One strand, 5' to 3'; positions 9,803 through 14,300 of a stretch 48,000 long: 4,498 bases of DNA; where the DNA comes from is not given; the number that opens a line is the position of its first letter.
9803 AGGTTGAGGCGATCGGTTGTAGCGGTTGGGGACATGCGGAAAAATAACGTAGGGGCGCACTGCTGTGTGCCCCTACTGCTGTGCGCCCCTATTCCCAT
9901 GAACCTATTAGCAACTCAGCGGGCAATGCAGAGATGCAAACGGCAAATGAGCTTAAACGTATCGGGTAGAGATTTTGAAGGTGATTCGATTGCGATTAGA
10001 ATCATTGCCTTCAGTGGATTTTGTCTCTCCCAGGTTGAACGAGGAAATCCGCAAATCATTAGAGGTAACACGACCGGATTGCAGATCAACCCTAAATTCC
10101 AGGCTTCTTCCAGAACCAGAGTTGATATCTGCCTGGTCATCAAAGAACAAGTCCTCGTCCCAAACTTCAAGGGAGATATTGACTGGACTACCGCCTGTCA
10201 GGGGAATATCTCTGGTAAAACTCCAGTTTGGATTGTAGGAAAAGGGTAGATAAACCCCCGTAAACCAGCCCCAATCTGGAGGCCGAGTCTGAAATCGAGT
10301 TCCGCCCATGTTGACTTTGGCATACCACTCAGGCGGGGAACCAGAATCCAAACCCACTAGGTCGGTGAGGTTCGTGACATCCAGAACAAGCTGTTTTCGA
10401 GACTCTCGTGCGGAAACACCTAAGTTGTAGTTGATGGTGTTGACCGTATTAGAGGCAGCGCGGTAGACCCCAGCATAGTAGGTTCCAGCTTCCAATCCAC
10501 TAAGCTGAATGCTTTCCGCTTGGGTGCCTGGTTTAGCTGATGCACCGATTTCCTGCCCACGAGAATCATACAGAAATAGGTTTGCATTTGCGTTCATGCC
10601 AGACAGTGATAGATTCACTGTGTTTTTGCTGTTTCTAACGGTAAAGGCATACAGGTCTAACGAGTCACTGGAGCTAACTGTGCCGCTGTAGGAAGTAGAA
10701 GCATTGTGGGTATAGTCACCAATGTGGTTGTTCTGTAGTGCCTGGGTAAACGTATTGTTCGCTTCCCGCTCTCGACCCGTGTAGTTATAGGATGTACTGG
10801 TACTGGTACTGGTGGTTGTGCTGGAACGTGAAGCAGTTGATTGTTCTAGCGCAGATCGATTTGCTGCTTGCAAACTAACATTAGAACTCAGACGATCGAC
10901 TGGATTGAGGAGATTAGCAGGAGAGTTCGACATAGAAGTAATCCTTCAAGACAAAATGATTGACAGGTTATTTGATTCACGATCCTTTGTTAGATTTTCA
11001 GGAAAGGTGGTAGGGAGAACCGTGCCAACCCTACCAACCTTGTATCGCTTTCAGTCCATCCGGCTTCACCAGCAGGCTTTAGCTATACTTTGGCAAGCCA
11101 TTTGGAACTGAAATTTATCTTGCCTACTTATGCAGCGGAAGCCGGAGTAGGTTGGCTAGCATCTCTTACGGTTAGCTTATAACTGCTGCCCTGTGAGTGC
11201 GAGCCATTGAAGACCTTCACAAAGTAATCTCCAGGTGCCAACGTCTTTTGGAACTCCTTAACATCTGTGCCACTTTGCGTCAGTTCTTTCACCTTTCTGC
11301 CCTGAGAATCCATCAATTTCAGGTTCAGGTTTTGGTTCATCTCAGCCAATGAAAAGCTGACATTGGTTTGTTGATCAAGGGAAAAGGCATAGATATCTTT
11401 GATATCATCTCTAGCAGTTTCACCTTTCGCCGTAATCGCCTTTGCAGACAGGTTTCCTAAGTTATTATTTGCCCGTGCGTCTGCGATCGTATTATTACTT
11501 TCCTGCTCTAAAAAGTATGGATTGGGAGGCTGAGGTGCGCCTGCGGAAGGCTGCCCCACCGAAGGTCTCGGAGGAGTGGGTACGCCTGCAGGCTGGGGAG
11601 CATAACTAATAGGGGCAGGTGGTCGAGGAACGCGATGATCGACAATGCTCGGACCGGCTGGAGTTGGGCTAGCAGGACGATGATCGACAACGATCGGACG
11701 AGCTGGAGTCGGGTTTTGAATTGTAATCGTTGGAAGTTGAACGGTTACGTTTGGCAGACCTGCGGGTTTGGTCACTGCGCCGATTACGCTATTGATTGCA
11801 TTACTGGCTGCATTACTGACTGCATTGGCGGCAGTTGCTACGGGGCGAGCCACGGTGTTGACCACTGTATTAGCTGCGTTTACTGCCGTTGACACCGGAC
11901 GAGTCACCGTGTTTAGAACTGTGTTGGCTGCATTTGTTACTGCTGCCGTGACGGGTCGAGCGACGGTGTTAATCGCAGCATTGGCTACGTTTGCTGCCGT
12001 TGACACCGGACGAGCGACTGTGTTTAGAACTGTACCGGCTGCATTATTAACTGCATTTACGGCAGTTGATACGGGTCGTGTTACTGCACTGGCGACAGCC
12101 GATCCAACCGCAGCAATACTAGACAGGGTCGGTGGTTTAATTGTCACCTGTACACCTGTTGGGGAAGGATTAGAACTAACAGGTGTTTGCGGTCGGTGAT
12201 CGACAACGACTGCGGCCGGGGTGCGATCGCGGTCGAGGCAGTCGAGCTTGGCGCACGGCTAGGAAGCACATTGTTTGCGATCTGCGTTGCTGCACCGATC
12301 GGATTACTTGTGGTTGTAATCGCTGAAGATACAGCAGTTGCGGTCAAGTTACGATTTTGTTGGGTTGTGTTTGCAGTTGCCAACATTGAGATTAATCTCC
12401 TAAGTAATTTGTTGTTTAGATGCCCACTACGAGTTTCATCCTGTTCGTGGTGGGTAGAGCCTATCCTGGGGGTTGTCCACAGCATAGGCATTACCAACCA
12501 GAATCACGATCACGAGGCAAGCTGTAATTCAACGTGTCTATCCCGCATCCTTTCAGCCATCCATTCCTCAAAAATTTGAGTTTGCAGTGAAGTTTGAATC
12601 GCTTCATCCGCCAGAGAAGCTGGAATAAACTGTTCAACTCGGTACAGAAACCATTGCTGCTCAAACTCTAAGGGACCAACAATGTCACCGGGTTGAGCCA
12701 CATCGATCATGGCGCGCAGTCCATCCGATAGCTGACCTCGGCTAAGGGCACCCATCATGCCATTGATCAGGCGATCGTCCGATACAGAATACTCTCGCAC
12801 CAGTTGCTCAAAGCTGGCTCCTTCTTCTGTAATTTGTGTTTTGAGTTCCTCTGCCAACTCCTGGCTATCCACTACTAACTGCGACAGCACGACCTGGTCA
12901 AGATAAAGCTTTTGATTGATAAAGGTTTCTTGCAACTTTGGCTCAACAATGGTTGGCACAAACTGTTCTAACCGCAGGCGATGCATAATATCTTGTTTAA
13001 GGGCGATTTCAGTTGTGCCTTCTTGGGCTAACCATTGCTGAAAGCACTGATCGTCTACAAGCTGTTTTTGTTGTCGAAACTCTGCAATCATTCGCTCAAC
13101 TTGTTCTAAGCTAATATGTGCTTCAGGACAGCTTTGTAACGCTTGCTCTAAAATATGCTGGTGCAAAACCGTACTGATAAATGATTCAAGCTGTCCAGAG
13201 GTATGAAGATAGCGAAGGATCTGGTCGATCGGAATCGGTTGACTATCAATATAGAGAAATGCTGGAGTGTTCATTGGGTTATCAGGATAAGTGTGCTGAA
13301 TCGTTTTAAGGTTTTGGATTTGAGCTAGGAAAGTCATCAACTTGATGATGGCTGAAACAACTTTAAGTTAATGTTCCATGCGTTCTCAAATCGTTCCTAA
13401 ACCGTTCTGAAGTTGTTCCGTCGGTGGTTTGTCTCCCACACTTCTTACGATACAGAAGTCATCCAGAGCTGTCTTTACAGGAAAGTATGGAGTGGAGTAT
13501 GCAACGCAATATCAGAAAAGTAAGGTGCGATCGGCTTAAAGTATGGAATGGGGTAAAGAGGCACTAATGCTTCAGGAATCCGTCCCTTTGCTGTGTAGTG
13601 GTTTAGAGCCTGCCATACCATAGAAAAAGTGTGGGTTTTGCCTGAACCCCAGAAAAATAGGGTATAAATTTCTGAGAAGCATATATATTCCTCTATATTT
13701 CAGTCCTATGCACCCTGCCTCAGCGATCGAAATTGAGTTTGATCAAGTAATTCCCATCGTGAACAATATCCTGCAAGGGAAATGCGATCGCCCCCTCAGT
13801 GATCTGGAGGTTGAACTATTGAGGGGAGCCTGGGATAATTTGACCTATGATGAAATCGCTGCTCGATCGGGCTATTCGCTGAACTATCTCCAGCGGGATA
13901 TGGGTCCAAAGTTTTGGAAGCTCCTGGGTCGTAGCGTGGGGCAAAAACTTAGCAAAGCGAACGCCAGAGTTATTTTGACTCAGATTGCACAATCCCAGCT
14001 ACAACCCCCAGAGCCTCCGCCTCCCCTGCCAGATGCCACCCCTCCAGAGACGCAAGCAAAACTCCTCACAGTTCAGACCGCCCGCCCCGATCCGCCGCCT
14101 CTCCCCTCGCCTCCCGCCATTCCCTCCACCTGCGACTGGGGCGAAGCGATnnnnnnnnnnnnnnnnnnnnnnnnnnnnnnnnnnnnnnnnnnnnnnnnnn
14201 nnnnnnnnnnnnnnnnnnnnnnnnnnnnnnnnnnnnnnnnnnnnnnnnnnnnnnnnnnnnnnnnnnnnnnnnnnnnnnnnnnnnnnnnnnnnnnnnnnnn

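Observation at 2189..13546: Four copies of a ~180-bp intergenic cassette built from helically phased direct repeats (AGTATGG boxes and an 11-bp GTTC ladder)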

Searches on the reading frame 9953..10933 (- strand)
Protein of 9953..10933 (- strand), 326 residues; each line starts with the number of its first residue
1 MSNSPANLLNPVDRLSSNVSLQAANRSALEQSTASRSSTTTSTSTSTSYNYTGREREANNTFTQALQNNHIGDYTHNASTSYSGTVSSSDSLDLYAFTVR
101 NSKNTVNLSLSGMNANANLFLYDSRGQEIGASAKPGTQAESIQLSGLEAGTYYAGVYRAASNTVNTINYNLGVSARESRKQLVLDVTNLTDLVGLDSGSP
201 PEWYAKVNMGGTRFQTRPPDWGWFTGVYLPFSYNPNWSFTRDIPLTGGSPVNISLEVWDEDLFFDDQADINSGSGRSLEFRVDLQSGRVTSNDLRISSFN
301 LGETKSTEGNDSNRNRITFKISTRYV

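Call 9: search_protein_families(library=pfam, proteins=[window:9953-10933:-])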
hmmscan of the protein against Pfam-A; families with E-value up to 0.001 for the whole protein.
window:9953-10933:- (326 aa): 2 families
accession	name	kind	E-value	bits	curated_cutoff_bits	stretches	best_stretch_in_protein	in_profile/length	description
PF04151.21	PPC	-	4.7e-10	40.6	25.9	1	93-157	3-69/70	Bacterial pre-peptidase C-terminal domain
PF17802.7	SpaA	-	0.00049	20.6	23.1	0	285-322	40-77/91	Prealbumin-like fold domain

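Call 38: search_protein_families(library=ncbifam, proteins=[window:9953-10933:-], max_evalue=0.01)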
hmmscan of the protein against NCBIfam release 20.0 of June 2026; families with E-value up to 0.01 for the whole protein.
window:9953-10933:- (326 aa): 2 families
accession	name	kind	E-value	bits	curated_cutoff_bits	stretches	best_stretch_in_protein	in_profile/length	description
NF038127.1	FDP_fam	subfamily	0.00074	20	29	1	76-165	2-114/150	DVUA0089 family protein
TIGR04183.1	Por_Secre_tail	domain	0.0049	16.8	23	1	104-154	8-56/72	T9SS type A sorting domain-containing protein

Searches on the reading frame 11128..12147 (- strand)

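Call 9: search_protein_families(library=pfam, proteins=[window:11128-12147:-])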
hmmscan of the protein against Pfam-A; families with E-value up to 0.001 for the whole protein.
window:11128-12147:- (339 aa): 0 families

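Call 38: search_protein_families(library=ncbifam, proteins=[window:11128-12147:-], max_evalue=0.01)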
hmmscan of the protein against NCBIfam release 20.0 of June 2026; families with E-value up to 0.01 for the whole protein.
window:11128-12147:- (339 aa): 1 family
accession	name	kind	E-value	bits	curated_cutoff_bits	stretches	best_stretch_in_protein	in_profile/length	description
TIGR04183.1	Por_Secre_tail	domain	0.00064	19.6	23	1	268-318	15-64/72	T9SS type A sorting domain-containing protein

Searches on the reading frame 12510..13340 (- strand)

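Call 9: search_protein_families(library=pfam, proteins=[window:12510-13340:-])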
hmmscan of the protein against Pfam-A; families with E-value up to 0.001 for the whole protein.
window:12510-13340:- (276 aa): 3 families
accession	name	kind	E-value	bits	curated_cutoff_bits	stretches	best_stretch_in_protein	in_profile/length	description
PF00639.27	Rotamase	-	5.4e-08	34.2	21.7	1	159-236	18-96/97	PPIC-type PPIASE domain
PF13145.12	Rotamase_2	-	3.4e-06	28.3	27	1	148-243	21-113/121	PPIC-type PPIASE domain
PF13616.12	Rotamase_3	-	0.00044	21.2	22.5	1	159-235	36-112/116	PPIC-type PPIASE domain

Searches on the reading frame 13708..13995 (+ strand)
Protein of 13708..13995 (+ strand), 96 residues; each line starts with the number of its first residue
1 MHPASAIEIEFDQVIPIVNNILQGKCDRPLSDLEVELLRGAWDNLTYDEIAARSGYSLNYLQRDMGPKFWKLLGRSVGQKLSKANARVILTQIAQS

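Call 57: find_related_loci(query=A3, collection=metagenome_contigs, flank=3000)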
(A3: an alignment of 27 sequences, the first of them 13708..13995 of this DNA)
Query A3 (96 aa) in metagenome_contigs; peptide patterns used: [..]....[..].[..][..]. (x = any residue, [..] = any of these).
129 stretches matched a pattern; 102 encode a relative of the query (tblastn E <= 1e-3); the best 80 are kept; 80 distinct loci.
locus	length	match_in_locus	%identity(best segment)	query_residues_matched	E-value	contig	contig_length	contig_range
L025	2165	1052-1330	60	3-95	1e-33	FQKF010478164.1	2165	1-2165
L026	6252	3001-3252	57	9-92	1e-29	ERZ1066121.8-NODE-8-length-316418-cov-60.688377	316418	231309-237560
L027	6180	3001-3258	55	8-93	1e-29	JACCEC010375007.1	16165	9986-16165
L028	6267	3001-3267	52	5-93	3e-29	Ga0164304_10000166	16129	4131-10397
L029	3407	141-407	53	5-93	3e-29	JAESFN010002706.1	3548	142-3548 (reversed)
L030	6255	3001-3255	51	9-93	9e-29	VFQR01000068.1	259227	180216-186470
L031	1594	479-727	52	9-91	2e-28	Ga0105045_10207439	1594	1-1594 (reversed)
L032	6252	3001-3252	55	9-92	9e-28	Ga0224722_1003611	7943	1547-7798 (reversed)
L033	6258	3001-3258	52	9-94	3e-27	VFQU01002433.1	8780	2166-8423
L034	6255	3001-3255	47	6-90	1e-24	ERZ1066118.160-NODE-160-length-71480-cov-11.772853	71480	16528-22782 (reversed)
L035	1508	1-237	49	17-95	3e-24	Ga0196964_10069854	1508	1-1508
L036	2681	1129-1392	47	2-90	4e-24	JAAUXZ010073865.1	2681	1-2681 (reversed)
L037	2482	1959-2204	45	9-90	1e-23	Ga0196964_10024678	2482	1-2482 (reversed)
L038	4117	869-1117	46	8-90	5e-23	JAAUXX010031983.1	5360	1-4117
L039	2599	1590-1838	45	8-90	1e-22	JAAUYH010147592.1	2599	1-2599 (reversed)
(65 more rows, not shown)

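Call 61: predict_structure(alignment_id=A3)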
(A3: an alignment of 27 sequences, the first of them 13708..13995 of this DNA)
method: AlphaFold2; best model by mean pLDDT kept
length: 96 residues; sequences in the alignment: 27
mean_pLDDT: 87.6   pTM: 0.72
mean pLDDT of the five models: 87.6, 87.3, 87.0, 86.2, 83.1
residues with pLDDT >= 90: 63; 70-90: 25; 50-70: 6; < 50: 2
segments of 3 or more residues with pLDDT < 50: none
pLDDT, mean of each block of 10 residues (from residue 1): 60 91 91 92 92 92 92 91 90 84
secondary structure, 60 per line:
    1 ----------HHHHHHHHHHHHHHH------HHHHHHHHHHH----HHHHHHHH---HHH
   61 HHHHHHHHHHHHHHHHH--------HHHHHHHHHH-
elements in order: H11-25 H32-42 H47-54 H58-77 H86-95
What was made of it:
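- On STAND-type transcription regulators (MalT/LAL-like): The model is a helical HTH (call 61).
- The AlphaFold model has pLDDT 87.6 and four to five helices (call 61).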

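Call 67: fold_search(model_id=the predicted structure, library=pdb)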
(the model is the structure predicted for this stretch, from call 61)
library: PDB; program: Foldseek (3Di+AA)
matches with E <= 10: 228; with E <= 0.001: 0
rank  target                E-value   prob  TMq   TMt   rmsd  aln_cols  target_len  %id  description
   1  3p7n_A                2.3e-01  0.94  0.49  0.28   5.4        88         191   18  Crystal structure of light activated transcription factor El222 from Erythrobacter litoralis (released 2011-05-25)
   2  1zlk_A                2.5e-01  0.97  0.46  0.63   2.7        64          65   23  Crystal Structure of the Mycobacterium tuberculosis Hypoxic Response Regulator DosR C-terminal Domain-DNA Complex (released 2006-01-31)
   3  3onq_A                3.9e-01  0.84  0.47  0.22   5.5        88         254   11  Crystal Structure of Regulator of Polyketide Synthase Expression BAD_0249 from Bifidobacterium adolescentis (released 2010-09-08)
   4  3onq_D                4.1e-01  0.82  0.47  0.23   5.3        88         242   11  Crystal Structure of Regulator of Polyketide Synthase Expression BAD_0249 from Bifidobacterium adolescentis (released 2010-09-08)
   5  5xt2_E                4.4e-01  0.91  0.53  0.28   5.8        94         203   15  Crystal structures of full-length FixJ from B. japonicum crystallized in space group P212121 (released 2018-05-23)
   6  8a5r                  4.4e-01  0.90  0.49  0.26   4.5        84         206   18  Crystal structure of light-activated DNA-binding protein EL222 from Erythrobacter litoralis crystallized and measured in (released 2023-07-05)
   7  7nrn_MODEL_1_A        4.6e-01  0.57  0.36  0.42   6.0        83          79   17  NMR structure of GIPC1-GH2 domain (released 2021-04-14)
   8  5xt2_B                5.8e-01  0.85  0.50  0.27   6.0        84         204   14  Crystal structures of full-length FixJ from B. japonicum crystallized in space group P212121 (released 2018-05-23)
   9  1zlj_A                6.1e-01  0.90  0.47  0.61   2.9        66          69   23  Crystal Structure of the Mycobacterium tuberculosis Hypoxic Response Regulator DosR C-terminal Domain (released 2006-01-31)
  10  3clo_C                6.4e-01  0.77  0.47  0.20   5.5        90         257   20  Crystal structure of putative transcriptional regulator containing a LuxR DNA binding domain (NP_811094.1) from Bacter (released 2008-04-01)
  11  1p4w_MODEL_1_A        6.4e-01  0.72  0.47  0.51   7.1        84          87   20  Solution structure of the DNA-binding domain of the Erwinia amylovora RcsB protein (released 2003-06-17)
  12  3onq_B                6.4e-01  0.72  0.47  0.22   5.3        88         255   11  Crystal Structure of Regulator of Polyketide Synthase Expression BAD_0249 from Bifidobacterium adolescentis (released 2010-09-08)
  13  1je8_A                6.8e-01  0.92  0.47  0.64   2.5        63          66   21  Two-Component response regulator NarL/DNA Complex: DNA Bending Found in a High Affinity Site (released 2002-09-27)
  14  1yio                  7.2e-01  0.84  0.50  0.27   5.2        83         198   13  Crystallographic structure of response regulator StyR from Pseudomonas fluorescens (released 2005-09-27)
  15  1zlj_D                7.6e-01  0.87  0.49  0.65   2.9        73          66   23  Crystal Structure of the Mycobacterium tuberculosis Hypoxic Response Regulator DosR C-terminal Domain (released 2006-01-31)
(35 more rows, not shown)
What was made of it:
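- On SARP/AfsR: The top fold matches are LuxR/GerE-type tetrahelical HTH domains (call 67).
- Nearest solved folds are LuxR/GerE/NarL/DosR DNA-binding domains, with probability up to 0.97, TM about 0.63 and rmsd 2.5-2.9 A (call 67).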

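Call 80: search_solved_structures(query=A3, max_evalue=10, show_alignments=3)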
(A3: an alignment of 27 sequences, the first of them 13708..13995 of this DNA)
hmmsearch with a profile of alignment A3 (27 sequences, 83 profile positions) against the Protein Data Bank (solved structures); distinct sequences matched with E-value up to 10: 3.
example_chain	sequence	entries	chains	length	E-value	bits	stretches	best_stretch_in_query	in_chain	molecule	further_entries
5e9h_A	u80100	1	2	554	0.5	13.6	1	37-70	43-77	Isocitrate lyase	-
7w5w_J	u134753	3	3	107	1.3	12.3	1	38-56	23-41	Regulatory protein SoxS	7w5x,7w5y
6kk9_O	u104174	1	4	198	2.4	11.4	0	35-60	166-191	Outer Surface Protein A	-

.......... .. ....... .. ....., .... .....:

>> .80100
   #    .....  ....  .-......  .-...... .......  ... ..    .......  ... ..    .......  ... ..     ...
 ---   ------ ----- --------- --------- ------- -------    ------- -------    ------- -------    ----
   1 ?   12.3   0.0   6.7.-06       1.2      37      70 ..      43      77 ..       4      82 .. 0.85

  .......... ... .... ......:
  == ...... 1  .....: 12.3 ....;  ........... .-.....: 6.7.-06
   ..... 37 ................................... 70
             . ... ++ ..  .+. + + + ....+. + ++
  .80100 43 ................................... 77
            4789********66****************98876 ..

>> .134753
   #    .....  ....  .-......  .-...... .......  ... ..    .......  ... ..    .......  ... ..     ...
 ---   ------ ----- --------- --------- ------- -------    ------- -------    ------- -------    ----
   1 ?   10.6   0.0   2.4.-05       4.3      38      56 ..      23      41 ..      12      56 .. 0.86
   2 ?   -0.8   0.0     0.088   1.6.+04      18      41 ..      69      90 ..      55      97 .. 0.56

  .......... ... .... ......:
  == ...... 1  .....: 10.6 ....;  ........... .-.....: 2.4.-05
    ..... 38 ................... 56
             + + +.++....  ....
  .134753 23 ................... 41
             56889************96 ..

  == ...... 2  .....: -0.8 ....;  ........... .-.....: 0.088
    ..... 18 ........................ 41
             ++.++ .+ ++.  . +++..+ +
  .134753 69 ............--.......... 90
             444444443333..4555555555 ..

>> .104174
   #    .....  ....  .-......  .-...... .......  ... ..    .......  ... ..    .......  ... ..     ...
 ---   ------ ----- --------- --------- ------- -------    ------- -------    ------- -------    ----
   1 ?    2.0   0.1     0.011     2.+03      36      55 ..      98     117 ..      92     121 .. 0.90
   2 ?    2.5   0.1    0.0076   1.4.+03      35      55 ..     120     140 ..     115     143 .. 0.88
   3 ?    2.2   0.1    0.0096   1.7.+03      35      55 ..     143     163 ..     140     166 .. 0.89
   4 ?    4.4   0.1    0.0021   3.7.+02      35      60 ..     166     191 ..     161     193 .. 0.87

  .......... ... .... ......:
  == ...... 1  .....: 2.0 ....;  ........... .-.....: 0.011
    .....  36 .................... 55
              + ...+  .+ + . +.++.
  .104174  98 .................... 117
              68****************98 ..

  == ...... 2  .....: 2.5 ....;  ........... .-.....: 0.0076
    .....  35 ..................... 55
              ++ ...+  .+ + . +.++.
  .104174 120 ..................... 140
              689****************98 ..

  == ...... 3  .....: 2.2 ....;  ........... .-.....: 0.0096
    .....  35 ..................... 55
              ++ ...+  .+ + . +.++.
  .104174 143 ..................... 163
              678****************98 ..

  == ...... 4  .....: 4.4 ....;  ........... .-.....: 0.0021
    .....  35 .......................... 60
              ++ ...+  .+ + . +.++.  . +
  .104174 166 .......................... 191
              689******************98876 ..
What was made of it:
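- Tried and rejected: A profile search of PDB sequences gave only insignificant hits, including a local SoxS HTH resemblance (call 80).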

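Call 87: search_protein_representatives(alignment_id=A3)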
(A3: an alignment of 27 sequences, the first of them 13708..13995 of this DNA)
Query: 27 sequences, 83 profile positions. Proteins with E-value up to 0.001 (for the whole library): 2597; up to 1e-10: 1278; up to 1e-30: 20. The best 150 are listed.
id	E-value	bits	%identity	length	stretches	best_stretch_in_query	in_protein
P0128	8.6e-55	198.7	-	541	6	2-81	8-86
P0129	4.3e-37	142.0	-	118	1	1-82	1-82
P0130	7.2e-36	138.1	-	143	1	1-83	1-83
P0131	1.6e-35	136.9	-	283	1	1-83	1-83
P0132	7.0e-35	134.9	-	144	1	1-83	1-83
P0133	3.3e-34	132.8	-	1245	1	1-83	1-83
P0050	1.7e-33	130.4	-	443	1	1-83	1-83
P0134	1.8e-33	130.4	-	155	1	1-83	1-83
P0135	3.2e-33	129.6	-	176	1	1-82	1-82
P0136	4.3e-33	129.2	-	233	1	1-82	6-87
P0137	4.6e-33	129.1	-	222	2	17-82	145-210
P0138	1.0e-32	128.0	-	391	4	3-82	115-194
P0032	3.9e-32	126.1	-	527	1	1-82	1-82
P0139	1.0e-31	124.8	-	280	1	1-82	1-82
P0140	1.3e-31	124.4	-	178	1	1-83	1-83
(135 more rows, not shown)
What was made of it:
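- On Pfam PF26355 HTH_VMAP-M9 (protein domain of the proposed regulator): A profile of the domain finds 2,597 clusters (call 87).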

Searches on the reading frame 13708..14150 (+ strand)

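Call 34: search_protein_families(library=pfam, proteins=[window:13708-14150:+], max_evalue=0.01)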
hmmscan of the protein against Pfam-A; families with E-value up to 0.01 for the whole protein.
window:13708-14150:+ (147 aa): 0 families

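Call 38: search_protein_families(library=ncbifam, proteins=[window:13708-14150:+], max_evalue=0.01)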
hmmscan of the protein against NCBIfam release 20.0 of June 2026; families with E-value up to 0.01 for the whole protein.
window:13708-14150:+ (147 aa): 0 families
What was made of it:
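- The local Pfam and NCBIfam copies gave no hit for the domain (calls 34, 38).
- Tried and rejected: No hit (calls 34, 38).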
